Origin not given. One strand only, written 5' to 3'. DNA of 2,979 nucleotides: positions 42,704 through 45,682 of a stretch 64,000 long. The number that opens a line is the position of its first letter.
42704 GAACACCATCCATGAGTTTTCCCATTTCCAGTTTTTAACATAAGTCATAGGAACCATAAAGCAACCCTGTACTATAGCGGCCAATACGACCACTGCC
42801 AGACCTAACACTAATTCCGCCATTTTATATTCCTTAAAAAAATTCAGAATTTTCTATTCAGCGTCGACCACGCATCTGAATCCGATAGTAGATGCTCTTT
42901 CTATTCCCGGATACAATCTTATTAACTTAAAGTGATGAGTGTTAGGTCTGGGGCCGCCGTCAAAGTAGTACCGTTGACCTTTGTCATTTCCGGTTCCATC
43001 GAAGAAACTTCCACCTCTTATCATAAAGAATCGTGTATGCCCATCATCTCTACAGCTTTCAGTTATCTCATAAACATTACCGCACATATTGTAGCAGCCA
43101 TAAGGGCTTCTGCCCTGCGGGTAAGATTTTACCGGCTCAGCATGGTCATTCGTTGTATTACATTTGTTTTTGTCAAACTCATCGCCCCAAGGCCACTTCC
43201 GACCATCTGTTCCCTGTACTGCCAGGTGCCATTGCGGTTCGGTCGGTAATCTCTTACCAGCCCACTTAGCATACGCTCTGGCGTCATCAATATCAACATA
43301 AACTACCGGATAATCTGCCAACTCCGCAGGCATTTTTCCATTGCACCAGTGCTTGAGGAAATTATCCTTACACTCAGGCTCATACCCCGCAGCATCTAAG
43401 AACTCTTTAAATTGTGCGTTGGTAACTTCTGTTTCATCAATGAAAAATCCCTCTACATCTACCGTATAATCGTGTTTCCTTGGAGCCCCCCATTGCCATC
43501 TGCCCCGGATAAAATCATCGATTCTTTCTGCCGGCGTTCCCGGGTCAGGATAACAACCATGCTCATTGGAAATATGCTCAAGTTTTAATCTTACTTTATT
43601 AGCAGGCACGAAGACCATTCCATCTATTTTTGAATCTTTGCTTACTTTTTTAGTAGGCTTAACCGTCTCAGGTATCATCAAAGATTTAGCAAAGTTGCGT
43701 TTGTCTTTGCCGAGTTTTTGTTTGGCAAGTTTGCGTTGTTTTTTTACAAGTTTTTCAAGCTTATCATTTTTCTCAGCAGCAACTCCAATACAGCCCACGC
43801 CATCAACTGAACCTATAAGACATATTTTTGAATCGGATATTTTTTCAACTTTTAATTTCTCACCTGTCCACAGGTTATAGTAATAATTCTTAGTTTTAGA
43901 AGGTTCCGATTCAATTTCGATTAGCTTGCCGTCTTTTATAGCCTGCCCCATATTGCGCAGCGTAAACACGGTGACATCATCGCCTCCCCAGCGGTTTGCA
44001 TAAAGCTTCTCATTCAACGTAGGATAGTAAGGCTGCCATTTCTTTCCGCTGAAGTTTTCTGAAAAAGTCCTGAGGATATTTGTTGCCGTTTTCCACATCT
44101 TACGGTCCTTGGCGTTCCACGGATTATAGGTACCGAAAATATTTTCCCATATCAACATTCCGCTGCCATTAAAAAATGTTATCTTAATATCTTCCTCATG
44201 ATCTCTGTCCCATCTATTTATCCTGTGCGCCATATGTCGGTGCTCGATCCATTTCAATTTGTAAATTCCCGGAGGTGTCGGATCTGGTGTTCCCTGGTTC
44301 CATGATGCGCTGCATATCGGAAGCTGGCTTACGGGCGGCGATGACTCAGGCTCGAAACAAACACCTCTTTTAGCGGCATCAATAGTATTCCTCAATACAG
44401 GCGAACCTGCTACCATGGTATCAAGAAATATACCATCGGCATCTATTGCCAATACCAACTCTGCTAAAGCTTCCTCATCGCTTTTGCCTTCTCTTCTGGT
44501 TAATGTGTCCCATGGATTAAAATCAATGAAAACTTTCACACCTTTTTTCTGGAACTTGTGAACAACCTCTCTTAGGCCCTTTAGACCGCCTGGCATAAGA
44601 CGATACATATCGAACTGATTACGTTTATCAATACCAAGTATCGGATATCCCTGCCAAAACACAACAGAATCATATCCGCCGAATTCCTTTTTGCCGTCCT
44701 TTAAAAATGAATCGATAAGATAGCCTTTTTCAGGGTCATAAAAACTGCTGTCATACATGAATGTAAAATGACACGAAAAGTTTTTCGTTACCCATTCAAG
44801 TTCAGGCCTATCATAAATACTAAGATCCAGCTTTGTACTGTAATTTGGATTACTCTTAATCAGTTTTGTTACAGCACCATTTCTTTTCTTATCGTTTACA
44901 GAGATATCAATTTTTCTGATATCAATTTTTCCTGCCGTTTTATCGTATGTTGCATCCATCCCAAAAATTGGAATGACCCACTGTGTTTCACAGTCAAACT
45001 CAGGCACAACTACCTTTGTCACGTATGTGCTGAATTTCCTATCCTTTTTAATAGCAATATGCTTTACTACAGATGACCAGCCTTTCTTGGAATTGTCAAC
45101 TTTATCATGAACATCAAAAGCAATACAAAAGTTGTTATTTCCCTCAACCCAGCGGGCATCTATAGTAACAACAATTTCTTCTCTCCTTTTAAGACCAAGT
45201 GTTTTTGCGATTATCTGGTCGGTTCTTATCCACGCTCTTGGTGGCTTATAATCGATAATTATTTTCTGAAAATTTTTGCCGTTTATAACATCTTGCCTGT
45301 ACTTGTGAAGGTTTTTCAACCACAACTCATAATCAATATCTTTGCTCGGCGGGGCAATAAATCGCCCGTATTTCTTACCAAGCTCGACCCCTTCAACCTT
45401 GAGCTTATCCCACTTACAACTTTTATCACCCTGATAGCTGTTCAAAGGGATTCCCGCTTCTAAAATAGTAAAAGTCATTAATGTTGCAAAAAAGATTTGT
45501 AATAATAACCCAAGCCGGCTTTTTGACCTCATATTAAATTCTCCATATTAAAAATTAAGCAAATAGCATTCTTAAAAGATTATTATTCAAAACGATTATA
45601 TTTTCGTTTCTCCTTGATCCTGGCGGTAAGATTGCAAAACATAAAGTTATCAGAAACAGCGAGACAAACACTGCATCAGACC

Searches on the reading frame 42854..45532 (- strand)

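Call 66: search_protein_families(library=pfam, proteins=[window:42854-45532:-], max_evalue=0.00001)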
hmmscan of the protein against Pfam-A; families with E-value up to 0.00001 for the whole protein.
window:42854-45532:- (892 aa): 1 family
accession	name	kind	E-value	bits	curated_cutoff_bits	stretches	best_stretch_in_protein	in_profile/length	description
PF03781.23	FGE-sulfatase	-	2e-35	123.1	23.3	1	690-888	31-254/255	Sulfatase-modifying factor enzyme 1-like domain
